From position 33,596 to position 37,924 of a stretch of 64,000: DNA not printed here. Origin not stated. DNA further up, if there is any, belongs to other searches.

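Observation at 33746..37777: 1343-aa protein joining an OM beta-barrel to an OmpA peptidoglycan-binding domain through eight Ig-like domains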

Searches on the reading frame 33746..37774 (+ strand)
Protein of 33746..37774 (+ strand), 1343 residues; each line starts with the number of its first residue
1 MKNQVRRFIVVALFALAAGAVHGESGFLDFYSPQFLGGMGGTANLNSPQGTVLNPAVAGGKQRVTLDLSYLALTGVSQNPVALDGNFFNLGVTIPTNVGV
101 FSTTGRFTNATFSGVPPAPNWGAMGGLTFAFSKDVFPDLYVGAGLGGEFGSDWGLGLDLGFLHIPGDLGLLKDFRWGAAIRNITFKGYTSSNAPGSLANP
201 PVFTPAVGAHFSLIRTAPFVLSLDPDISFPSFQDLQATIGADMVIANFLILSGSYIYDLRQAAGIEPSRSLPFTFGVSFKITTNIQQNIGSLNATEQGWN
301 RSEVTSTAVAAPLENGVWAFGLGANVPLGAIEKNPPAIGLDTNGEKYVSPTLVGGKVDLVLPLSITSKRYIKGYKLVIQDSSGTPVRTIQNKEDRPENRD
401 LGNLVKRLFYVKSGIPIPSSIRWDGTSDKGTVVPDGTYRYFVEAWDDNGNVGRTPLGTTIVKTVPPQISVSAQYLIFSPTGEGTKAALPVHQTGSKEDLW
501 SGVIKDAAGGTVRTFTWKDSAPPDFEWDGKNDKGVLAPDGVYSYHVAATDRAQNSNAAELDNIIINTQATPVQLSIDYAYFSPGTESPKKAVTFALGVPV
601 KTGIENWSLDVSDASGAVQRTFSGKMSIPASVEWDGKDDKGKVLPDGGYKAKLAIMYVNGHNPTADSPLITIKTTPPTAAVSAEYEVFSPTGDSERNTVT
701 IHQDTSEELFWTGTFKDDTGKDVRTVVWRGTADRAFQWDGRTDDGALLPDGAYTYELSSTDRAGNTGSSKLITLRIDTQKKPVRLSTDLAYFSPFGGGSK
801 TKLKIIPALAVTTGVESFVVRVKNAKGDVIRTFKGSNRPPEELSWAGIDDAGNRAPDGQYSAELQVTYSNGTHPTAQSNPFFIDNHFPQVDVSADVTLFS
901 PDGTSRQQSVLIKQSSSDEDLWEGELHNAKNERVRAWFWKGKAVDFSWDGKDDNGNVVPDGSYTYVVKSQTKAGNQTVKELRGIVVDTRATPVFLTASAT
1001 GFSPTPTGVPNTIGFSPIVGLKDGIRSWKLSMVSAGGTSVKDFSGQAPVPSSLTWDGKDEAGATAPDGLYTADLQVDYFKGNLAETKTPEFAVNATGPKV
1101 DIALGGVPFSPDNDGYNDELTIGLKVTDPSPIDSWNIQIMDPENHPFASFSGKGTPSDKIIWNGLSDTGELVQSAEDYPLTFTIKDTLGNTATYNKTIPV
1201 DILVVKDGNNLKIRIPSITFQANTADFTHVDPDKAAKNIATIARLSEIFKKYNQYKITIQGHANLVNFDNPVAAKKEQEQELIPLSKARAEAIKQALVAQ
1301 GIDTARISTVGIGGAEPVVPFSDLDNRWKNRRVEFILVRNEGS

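Call 5: search_protein_families(library=pfam, proteins=[window:33746-37774:+], max_evalue=1)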
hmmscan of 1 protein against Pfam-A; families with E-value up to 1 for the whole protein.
window:33746-37774:+ (1343 aa): 8 families
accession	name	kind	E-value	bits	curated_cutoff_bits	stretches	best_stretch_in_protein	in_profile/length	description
PF13860.13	FlgD_ig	-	6.5e-56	186.7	27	7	503-550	28-77/79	FlgD Ig-like domain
PF13585.12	CHU_C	-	1.8e-18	66.9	27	4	939-974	42-77/86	CHU_C Type IX secretion signal domain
PF19077.6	Big_13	-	1.3e-11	45.4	27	2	731-778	57-102/102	Bacterial Ig-like domain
PF00691.25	OmpA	-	3.2e-11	43.9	27.2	1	1220-1330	2-97/98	OmpA family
PF13750.12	Big_3_3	-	1.1e-06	28.8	27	0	853-894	10-52/157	Bacterial Ig-like domain (group 3)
PF10029.15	DUF2271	-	0.0001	22.5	27.3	0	945-981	78-114/136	Predicted periplasmic protein (DUF2271)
PF12245.14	Big_3_2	-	0.014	16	23.3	0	737-772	79-116/122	Bacterial Ig-like domain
PF05359.17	DUF748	-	0.08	11.4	50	1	1273-1307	1002-1037/1037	Domain of Unknown Function (DUF748)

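Call 6: search_protein_families(library=ncbifam, proteins=[window:33746-37774:+], max_evalue=1)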
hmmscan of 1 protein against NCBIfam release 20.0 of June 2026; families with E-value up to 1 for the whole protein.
window:33746-37774:+ (1343 aa): 52 families (the best 25 are shown)
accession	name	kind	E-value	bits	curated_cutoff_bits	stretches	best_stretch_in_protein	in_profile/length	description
NF053608.1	Lsa66_OmpA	equivalog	3e-102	342.9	700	3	840-1337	96-579/581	fibronectin-binding adhesin Lsa66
NF005176.1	PRK06655.1-1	equivalog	2e-42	145.3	230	7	501-567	100-173/197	flagellar hook assembly protein FlgD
NF009453.0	PRK12813.1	equivalog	7.2e-28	97.6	264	7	943-972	147-176/223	flagellar basal body rod modification protein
NF009452.0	PRK12812.1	equivalog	1.4e-27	96.7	258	7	945-977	182-214/289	flagellar basal body rod modification protein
NF009276.0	PRK12633.1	equivalog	2.8e-26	92.7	383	5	586-657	110-183/234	flagellar basal body rod modification protein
NF053611.1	YiaD_Gzip_OmpA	equivalog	6.4e-17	61.9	175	1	1201-1336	86-205/206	YiaD family glycine zipper/OmpA-like lipoprotein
NF047653.1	OMPLoa22Lepto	equivalog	3e-13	49.8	300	1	1220-1339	70-182/183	OmpA family outer membrane lipoprotein Loa22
NF009277.0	PRK12634.1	equivalog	3.6e-13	50.1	333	3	943-977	148-182/221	flagellar basal body rod modification protein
TIGR03350.1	type_VI_ompA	equivalog_domain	3.5e-11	43.2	139.8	1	1239-1335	46-135/137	type VI secretion system protein TssL, long form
NF040553.1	SGO_0316_fam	subfamily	6.3e-11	40.7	1400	1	945-982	1032-1069/1486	SGO_0316/SGO_0317 family LPXTG-anchored serine peptidase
NF007804.1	PRK10510.1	equivalog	8e-11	41.7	307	1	1202-1337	97-216/219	OmpA family lipoprotein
NF033707.1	T9SS_sortase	equivalog_domain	1.3e-10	39.7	420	1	434-565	962-1094/1095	type IX secretion system sortase PorU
NF053613.1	OMP_toxin_LptF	equivalog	2.5e-09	37.2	400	1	1236-1337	154-245/256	lipotoxin F family OmpA-related lipoprotein LptF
NF006541.1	PRK09038.1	equivalog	4.1e-09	36.5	283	1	1233-1340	151-251/253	flagellar motor protein MotD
NF004496.1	PRK05842.1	equivalog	5.7e-09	35.6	250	1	944-972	195-227/271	flagellar hook assembly protein FlgD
NF006285.1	PRK08457.1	equivalog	1.4e-08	34.9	250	1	1209-1337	114-230/253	flagellar motor protein MotB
NF053585.1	OMP_LP_YfiB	equivalog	2.5e-07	30.7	128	1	1284-1337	107-160/163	outer membrane lipoprotein YfiB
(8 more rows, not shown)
